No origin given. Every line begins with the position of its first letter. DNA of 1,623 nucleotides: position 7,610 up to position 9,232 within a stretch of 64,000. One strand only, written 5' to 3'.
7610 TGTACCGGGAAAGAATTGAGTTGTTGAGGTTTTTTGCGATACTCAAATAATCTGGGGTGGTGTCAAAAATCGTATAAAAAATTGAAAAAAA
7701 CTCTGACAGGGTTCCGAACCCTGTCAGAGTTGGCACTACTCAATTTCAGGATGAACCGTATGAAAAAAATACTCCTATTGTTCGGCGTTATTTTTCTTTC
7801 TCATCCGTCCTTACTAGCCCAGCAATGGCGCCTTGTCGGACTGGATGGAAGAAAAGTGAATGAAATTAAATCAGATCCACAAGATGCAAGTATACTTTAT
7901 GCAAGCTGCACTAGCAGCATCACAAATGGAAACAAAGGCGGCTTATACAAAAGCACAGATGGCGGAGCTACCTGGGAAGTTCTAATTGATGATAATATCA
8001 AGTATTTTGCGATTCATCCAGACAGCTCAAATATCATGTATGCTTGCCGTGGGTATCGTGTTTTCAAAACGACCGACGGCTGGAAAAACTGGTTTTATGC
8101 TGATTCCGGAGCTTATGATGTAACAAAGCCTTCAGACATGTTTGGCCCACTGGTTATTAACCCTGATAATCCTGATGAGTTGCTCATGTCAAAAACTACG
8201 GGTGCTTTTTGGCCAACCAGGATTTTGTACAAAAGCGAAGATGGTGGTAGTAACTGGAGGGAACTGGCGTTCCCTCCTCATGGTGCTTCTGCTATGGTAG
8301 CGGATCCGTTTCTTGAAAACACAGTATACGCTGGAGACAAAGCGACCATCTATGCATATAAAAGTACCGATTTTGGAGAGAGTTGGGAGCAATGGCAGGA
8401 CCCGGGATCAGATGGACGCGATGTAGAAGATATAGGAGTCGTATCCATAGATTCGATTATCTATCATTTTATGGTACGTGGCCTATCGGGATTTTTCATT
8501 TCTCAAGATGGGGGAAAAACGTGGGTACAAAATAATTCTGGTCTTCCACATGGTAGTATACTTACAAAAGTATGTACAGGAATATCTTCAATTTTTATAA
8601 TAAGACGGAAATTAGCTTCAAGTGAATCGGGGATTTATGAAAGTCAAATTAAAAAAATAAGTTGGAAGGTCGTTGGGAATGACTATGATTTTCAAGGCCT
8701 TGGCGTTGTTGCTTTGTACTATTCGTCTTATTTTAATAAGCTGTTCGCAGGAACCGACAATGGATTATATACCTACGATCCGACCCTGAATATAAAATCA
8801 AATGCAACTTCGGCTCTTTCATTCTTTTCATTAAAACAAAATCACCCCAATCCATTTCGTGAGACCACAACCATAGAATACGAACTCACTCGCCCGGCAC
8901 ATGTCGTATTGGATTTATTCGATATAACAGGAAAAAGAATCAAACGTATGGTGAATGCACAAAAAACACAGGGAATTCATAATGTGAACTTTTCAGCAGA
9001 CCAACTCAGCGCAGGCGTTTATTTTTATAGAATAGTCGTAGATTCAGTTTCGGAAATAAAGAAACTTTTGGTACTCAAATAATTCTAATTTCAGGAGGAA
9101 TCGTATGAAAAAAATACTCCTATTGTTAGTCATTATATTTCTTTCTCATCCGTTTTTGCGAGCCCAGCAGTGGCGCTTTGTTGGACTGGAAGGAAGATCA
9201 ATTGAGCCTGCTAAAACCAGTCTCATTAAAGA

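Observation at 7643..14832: Cassette-like array: three T9SS cargo paralogues with a shared 5' module and sorting domain but swapped cargo, followed by a T9SS S8 protease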

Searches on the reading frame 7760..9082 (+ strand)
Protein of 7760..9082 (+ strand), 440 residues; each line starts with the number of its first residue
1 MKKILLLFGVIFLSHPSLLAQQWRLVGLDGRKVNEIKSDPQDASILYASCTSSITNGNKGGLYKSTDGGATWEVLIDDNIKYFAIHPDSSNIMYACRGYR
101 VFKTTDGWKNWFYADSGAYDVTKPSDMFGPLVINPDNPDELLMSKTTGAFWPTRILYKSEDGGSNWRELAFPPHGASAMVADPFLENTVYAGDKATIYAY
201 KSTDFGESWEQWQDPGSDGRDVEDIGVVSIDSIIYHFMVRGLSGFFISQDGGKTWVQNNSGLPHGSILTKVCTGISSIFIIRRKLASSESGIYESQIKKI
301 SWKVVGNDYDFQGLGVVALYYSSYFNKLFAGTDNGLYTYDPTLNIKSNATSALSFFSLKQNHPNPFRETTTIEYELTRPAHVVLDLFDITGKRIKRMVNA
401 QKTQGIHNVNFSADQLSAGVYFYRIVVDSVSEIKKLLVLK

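Call 4: search_protein_families(library=pfam, proteins=[window:7760-9082:+], max_evalue=0.01)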
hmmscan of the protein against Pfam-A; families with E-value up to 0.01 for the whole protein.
window:7760-9082:+ (440 aa): 5 families
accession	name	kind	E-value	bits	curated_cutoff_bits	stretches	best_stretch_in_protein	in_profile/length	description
PF15902.12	Sortilin-Vps10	-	7.7e-12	45.2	33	2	62-169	3-112/446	Sortilin, neurotensin receptor 3,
PF18962.6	Por_Secre_tail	-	1.7e-08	35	27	1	363-438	3-75/75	Secretion system C-terminal sorting domain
PF02012.26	BNR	-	9.3e-07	28.4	27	0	246-255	1-10/12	BNR/Asp-box repeat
PF14870.12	PSII_BNR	-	0.00043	20.1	27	0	36-80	103-145/303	Photosynthesis system II assembly factor YCF48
PF15899.11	BNR_6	-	0.0019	18.5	27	0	200-211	2-13/14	BNR-Asp box repeat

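Call 5: search_protein_families(library=ncbifam, proteins=[window:7760-9082:+], max_evalue=0.01)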
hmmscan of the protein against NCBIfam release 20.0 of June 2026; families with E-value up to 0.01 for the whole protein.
window:7760-9082:+ (440 aa): 6 families
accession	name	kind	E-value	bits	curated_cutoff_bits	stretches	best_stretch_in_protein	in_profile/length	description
NF045728.1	glycosyl_F510_1955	equivalog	2e-20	73.1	175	2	57-214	69-215/246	F510_1955 family glycosylhydrolase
TIGR04183.1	Por_Secre_tail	domain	2.9e-10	40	23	1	363-438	3-71/72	T9SS type A sorting domain-containing protein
NF038113.1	T9SSA_dep_M36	equivalog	4.6e-08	31.7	885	1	349-438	784-868/869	T9SS-dependent M36 family metallopeptidase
NF052323.1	T9SSA_dep_M6i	equivalog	2.2e-07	29.2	600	1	352-432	949-1030/1043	T9SS-dependent M6-like inactivated metalloprotease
NF033707.1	T9SS_sortase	equivalog_domain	1.8e-05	22.6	420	1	352-432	993-1082/1095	type IX secretion system sortase PorU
NF010237.0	PRK13684.1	equivalog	0.00046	19.3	326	0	32-169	38-167/334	photosynthesis system II assembly factor Ycf48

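Call 14: find_encoding_contigs(protein=window:7760-9082:+, flank=10000, max_places=10)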
Protein window:7760-9082:+ (440 aa): no gene with exactly this product is on record in the collection.

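Call 26: find_homologous_proteins(query=A3, max_evalue=1e-10)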
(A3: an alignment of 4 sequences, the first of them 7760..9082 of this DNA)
Query A3 (4 sequences) (440 aa, profile of the alignment): 2866 proteins with E <= 1e-10 among 8000 candidates; the best 120 are listed.
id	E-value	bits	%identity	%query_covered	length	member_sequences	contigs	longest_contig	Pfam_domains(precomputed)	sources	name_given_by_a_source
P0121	4.0e-221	752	100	100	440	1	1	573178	PF18962.8,PF02012.27,PF15902.13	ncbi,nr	ncbi:MAG: T9SS type A sorting domain-containing protein [Deferribacteres bacterium]|nr:T9SS type A s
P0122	5.9e-221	752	44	100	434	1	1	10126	PF18962.8,PF15902.13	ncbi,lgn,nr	ncbi:MAG: T9SS C-terminal target domain-containing protein [Calditrichaeota bacterium]|nr:MAG: T9SS 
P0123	1.9e-202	691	30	100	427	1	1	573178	PF18962.8,PF15902.13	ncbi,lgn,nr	ncbi:MAG: T9SS type A sorting domain-containing protein [Deferribacteres bacterium]|nr:T9SS type A s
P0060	3.2e-177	608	28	86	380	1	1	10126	PF18962.8,PF14870.13,PF15902.13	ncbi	ncbi:MAG: T9SS C-terminal target domain-containing protein, partial [Calditrichaeota bacterium]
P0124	2.9e-166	572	52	100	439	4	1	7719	PF18962.8,PF25852.1,PF02012.27,PF15902.13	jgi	-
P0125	5.0e-161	554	51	100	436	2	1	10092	PF18962.8,PF25852.1,PF02012.27,PF15902.13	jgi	-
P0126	1.1e-155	537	50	100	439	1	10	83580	PF18962.8,PF25852.1,PF14870.13,PF02012.27,PF15902.13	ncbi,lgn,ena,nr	ncbi:T9SS type A sorting domain-containing protein [candidate division KSB1 bacterium]|nr:T9SS type 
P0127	1.2e-155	537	50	98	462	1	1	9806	PF18962.8,PF25852.1,PF14870.13,PF02012.27,PF15902.13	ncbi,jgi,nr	ncbi:MAG: T9SS type A sorting domain-containing protein [Calditrichaeota bacterium]|nr:T9SS type A s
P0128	6.0e-154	531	48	99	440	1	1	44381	PF18962.8,PF25852.1,PF02012.27,PF15902.13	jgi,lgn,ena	-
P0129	2.2e-152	526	50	100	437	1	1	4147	PF18962.8,PF25852.1,PF14870.13,PF02012.27,PF15902.13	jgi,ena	jgi:photosystem II stability/assembly factor-like uncharacterized protein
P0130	3.4e-114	400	25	94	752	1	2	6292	PF25852.1,PF14870.13,PF13860.13,PF02012.27,PF15902.13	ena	-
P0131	1.1e-105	372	29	96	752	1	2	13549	PF18962.8,PF14870.13,PF13860.13,PF15902.13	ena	-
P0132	4.0e-99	350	27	81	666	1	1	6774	PF10647.16,PF25852.1,PF14870.13,PF02012.27,PF15902.13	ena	-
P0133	1.6e-97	345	28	73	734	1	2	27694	PF14870.13,PF02012.27,PF15902.13,PF13088.13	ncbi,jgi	ncbi:MAG TPA: hypothetical protein VGK99_14130 [Acidobacteriota bacterium]|jgi:photosystem II stabil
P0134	1.6e-95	338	33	51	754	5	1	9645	PF25852.1,PF14870.13,PF02012.27,PF15902.13,PF13088.13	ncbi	ncbi:MAG TPA: hypothetical protein VGJ55_08845, partial [Pyrinomonadaceae bacterium]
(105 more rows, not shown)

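Call 28: find_encoding_contigs(protein=P0126, flank=10000, max_places=4)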
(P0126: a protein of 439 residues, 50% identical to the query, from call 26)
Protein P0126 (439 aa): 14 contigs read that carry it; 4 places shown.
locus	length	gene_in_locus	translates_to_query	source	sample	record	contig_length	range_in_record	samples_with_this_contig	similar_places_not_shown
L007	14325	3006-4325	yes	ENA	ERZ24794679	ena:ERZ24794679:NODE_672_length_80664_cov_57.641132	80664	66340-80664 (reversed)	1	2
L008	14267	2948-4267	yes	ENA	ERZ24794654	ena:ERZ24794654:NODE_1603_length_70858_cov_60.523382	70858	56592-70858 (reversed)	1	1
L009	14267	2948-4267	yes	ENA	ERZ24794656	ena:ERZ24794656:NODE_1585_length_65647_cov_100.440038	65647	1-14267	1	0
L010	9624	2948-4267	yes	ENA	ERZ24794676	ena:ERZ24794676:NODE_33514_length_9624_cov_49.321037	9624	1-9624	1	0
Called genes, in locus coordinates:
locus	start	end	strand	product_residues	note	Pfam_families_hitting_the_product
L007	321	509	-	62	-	-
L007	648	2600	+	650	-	PF26550:Tricorn_2nd, PF26549:Tricorn_N (weak), PF07676:PD40, PF01103:Omp85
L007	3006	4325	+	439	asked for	PF14870:PSII_BNR (faint), PF25852:DUF6242_C (faint), PF02012:BNR (faint), PF15902:Sortilin-Vps10, PF18962:Por_Secre_tail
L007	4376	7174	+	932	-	PF22148:Fervidolysin_NPro-like (weak), PF00082:Peptidase_S8, PF13229:Beta_helix, PF14559:TPR_19 (faint)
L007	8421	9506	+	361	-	PF13310:Virulence_RhuM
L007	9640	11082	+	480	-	PF18135:Type_ISP_C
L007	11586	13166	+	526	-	PF01523:PmbA_TldD_1st, PF19290:PmbA_TldD_2nd, PF19289:PmbA_TldD_3rd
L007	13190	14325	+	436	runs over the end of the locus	PF19290:PmbA_TldD_2nd, PF19289:PmbA_TldD_3rd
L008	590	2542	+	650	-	PF26550:Tricorn_2nd, PF26549:Tricorn_N (weak), PF07676:PD40, PF01103:Omp85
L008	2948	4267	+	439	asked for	PF14870:PSII_BNR (faint), PF25852:DUF6242_C (faint), PF02012:BNR (faint), PF15902:Sortilin-Vps10, PF18962:Por_Secre_tail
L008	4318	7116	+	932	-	PF22148:Fervidolysin_NPro-like (weak), PF00082:Peptidase_S8, PF13229:Beta_helix, PF14559:TPR_19 (faint)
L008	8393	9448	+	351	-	PF13310:Virulence_RhuM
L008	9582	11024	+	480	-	PF18135:Type_ISP_C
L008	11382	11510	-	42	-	-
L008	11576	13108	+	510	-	PF01523:PmbA_TldD_1st, PF19290:PmbA_TldD_2nd, PF19289:PmbA_TldD_3rd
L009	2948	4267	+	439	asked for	PF14870:PSII_BNR (faint), PF25852:DUF6242_C (faint), PF02012:BNR (faint), PF15902:Sortilin-Vps10, PF18962:Por_Secre_tail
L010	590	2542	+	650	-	PF26550:Tricorn_2nd, PF26549:Tricorn_N (weak), PF07676:PD40, PF01103:Omp85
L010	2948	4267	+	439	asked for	PF14870:PSII_BNR (faint), PF25852:DUF6242_C (faint), PF02012:BNR (faint), PF15902:Sortilin-Vps10, PF18962:Por_Secre_tail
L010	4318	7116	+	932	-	PF22148:Fervidolysin_NPro-like (weak), PF00082:Peptidase_S8, PF13229:Beta_helix, PF14559:TPR_19 (faint)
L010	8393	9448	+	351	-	PF13310:Virulence_RhuM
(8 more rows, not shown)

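Call 29: find_encoding_contigs(protein=P0128, flank=10000, max_places=3)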
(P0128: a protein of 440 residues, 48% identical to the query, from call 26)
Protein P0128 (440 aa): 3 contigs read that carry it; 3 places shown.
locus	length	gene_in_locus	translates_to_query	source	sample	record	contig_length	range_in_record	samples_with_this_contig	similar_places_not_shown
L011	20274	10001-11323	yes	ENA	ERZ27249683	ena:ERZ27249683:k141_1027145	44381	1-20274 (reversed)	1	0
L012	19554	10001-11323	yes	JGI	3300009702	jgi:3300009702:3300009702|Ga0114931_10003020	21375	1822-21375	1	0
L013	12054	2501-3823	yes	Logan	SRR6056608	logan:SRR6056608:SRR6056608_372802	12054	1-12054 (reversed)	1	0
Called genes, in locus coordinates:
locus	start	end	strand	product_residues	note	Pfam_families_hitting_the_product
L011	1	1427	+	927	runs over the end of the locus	PF25788:Ig_Rha78A_N, PF08531:Bac_rhamnosid_N, PF05592:Bac_rhamnosid, PF17389:Bac_rhamnosid6H, PF17390:Bac_rhamnosid_C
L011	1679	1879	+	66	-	PF25734:RelB_like_antitoxin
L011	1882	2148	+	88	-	PF05016:ParE_toxin (weak)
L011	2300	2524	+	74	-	-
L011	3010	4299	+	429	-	PF13145:Rotamase_2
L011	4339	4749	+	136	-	-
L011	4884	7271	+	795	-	PF25852:DUF6242_C (faint), PF02012:BNR (faint), PF14870:PSII_BNR, PF15902:Sortilin-Vps10 (weak), PF14870:PSII_BNR, PF13860:FlgD_ig, PF18962:Por_Secre_tail (weak)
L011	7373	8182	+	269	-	PF15902:Sortilin-Vps10 (faint)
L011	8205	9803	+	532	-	PF01839:FG-GAP, PF13517:FG-GAP_3 (weak), PF13860:FlgD_ig (weak)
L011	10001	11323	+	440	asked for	PF25852:DUF6242_C (faint), PF02012:BNR (faint), PF15902:Sortilin-Vps10 (weak), PF18962:Por_Secre_tail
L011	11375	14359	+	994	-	PF22148:Fervidolysin_NPro-like (weak), PF00082:Peptidase_S8, PF05048:NosD, PF13229:Beta_helix, PF13860:FlgD_ig (weak), PF18962:Por_Secre_tail (weak)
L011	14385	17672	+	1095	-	-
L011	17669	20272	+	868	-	?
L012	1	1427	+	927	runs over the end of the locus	PF25788:Ig_Rha78A_N, PF08531:Bac_rhamnosid_N, PF05592:Bac_rhamnosid, PF17389:Bac_rhamnosid6H, PF17390:Bac_rhamnosid_C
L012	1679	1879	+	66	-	PF25734:RelB_like_antitoxin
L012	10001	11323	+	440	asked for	PF25852:DUF6242_C (faint), PF02012:BNR (faint), PF15902:Sortilin-Vps10 (weak), PF18962:Por_Secre_tail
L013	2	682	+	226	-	?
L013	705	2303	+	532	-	PF01839:FG-GAP, PF13517:FG-GAP_3 (weak), PF13860:FlgD_ig (weak)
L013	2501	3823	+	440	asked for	PF25852:DUF6242_C (faint), PF02012:BNR (faint), PF15902:Sortilin-Vps10 (weak), PF18962:Por_Secre_tail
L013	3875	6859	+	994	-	PF22148:Fervidolysin_NPro-like (weak), PF00082:Peptidase_S8, PF05048:NosD, PF13229:Beta_helix, PF13860:FlgD_ig (weak), PF18962:Por_Secre_tail (weak)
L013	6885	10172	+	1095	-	-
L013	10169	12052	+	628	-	?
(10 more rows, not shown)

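Call 30: find_encoding_contigs(protein=P0125, flank=10000, max_places=3)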
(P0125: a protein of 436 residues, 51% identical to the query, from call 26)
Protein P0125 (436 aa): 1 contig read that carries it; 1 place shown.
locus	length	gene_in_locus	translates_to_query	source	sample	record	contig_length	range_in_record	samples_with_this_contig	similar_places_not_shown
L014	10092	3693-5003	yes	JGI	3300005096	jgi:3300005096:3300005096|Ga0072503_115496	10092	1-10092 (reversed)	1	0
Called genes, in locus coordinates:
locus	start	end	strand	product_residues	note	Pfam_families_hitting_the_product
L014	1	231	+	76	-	?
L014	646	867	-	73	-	PF00589:Phage_integrase (weak)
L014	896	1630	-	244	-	PF02899:Phage_int_SAM_1 (weak), PF00589:Phage_integrase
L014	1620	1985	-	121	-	PF00589:Phage_integrase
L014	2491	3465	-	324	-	PF00589:Phage_integrase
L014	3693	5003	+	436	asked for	PF25852:DUF6242_C (faint), PF02012:BNR (faint), PF15902:Sortilin-Vps10, PF18962:Por_Secre_tail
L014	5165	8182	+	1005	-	PF22148:Fervidolysin_NPro-like, PF00082:Peptidase_S8, PF05048:NosD, PF13229:Beta_helix, PF13860:FlgD_ig, PF18962:Por_Secre_tail (weak)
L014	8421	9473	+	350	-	PF00226:DnaJ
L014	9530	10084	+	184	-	-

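Call 46: find_encoding_contigs(protein=P0127, flank=10000, max_places=3)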
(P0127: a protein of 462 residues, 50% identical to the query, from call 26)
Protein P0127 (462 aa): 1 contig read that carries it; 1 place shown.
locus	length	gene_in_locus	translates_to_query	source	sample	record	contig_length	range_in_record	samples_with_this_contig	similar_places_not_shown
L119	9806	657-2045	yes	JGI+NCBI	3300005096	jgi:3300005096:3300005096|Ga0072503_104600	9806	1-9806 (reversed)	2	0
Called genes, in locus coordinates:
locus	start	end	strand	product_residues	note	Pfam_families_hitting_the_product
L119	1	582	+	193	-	PF13860:FlgD_ig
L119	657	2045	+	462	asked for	PF14870:PSII_BNR (faint), PF02012:BNR (faint), PF15902:Sortilin-Vps10, PF25852:DUF6242_C (weak), PF18962:Por_Secre_tail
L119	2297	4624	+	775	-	PF02838:Glyco_hydro_20b, PF00728:Glyco_hydro_20, PF13290:CHB_HEX_C_1, PF13287:Fn3_assoc, PF07691:PA14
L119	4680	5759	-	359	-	PF00722:Glyco_hydro_16, PF18962:Por_Secre_tail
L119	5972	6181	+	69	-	-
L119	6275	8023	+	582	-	PF00270:DEAD, PF04851:ResIII, PF00271:Helicase_C, PF25399:DeaD_dimer, PF03880:DbpA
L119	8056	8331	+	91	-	-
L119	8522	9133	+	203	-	PF07638:Sigma70_ECF, PF04542:Sigma70_r2, PF08281:Sigma70_r4_2, PF04545:Sigma70_r4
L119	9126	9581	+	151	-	-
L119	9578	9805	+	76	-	PF01906:YbjQ_1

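Call 47: find_encoding_contigs(protein=P0124, flank=10000, max_places=3)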
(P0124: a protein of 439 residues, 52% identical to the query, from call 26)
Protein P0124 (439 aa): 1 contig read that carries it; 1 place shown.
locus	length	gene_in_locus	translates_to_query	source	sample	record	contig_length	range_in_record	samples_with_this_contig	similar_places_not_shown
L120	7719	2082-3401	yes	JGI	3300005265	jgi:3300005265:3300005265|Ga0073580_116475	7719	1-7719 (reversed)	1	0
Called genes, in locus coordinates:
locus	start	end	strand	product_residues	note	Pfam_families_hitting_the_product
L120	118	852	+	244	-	PF13620:CarboxypepD_reg, PF13715:CarbopepD_reg_2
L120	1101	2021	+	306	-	PF01548:DEDD_Tnp_IS110, PF02371:Transposase_20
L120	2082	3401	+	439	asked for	PF25852:DUF6242_C (faint), PF02012:BNR (faint), PF15902:Sortilin-Vps10, PF18962:Por_Secre_tail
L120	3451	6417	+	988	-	PF22148:Fervidolysin_NPro-like (faint), PF00082:Peptidase_S8, PF13229:Beta_helix, PF13860:FlgD_ig, PF18962:Por_Secre_tail (weak)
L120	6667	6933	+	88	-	-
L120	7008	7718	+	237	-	?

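Call 48: find_encoding_contigs(protein=P0123, flank=10000, max_places=5)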
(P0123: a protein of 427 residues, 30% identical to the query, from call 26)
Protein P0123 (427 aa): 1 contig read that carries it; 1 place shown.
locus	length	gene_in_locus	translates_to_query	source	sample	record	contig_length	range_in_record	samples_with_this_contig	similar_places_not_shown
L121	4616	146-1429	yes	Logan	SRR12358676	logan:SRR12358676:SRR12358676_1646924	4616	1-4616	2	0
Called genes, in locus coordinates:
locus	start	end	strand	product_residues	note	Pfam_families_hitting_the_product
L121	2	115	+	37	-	?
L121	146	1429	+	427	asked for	PF15902:Sortilin-Vps10 (weak), PF18962:Por_Secre_tail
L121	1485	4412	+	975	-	PF00082:Peptidase_S8, PF13229:Beta_helix, PF13860:FlgD_ig (weak), PF18962:Por_Secre_tail (weak)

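Call 68: search_solved_structures(query=window:7760-9082:+, max_evalue=0.01)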
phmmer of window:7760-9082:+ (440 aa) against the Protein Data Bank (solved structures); distinct sequences matched with E-value up to 0.01: 6.
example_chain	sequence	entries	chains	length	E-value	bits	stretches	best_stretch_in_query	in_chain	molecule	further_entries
2cn2_A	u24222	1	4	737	4.3e-09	38.9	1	60-169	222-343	BETA-1,4-XYLOGLUCAN HYDROLASE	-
2cn3_A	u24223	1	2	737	4.3e-09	38.9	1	60-169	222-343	BETA-1,4-XYLOGLUCAN HYDROLASE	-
6p2m_A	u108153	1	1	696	2.5e-08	36.3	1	58-179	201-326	Type 3a cellulose-binding domain protein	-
3b7f_A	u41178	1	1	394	4.8e-08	35.4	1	131-210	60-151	Glycosyl hydrolase, BNR repeat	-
8am5_S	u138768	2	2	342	0.0012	21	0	57-123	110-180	Photosystem II assembly lipoprotein Ycf48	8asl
7kn8_A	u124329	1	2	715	0.0076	18.3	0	128-170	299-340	Cellulase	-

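Call 89: predict_structure(alignment_id=A10)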
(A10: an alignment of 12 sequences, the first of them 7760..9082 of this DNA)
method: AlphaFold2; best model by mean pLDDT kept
length: 440 residues; sequences in the alignment: 12
mean_pLDDT: 81.9   pTM: 0.70
mean pLDDT of the five models: 81.9, 81.7, 80.7, 79.7, 78.7
residues with pLDDT >= 90: 165; 70-90: 207; 50-70: 36; < 50: 32
segments of 3 or more residues with pLDDT < 50: 1-8, 10-20, 343-353
pLDDT, mean of each block of 10 residues (from residue 1): 46 42 84 94 94 78 91 92 91 87 90 83 75 91 84 86 90 85 93 90 94 81 91 89 89 86 86 88 83 85 84 86 91 91 41 55 55 81 86 86 86 72 80 73
secondary structure, 60 per line:
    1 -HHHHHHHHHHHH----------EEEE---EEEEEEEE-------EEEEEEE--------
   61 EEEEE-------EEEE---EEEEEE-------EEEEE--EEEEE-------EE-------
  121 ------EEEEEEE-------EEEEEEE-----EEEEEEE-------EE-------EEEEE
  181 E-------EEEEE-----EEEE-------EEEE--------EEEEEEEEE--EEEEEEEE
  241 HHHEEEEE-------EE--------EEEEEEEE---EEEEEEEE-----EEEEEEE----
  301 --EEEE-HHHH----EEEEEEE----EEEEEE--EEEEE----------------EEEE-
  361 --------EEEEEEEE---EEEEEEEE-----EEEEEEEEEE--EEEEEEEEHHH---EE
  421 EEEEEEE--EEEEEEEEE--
elements in order: H2-13 E24-27 E31-38 E46-52 E61-65 E73-76 E80-85 E93-97 E100-104 E127-133 E141-147 E153-159 E176-181 E189-193 E199-202 E210-213 E222-230 E233-240 E244-248 E266-273 E277-284 E290-296 E303-306 H308-311 E316-322 E327-332 E335-339 E356-359 E369-376 E380-387 E393-402 E405-412 E419-427 E430-438
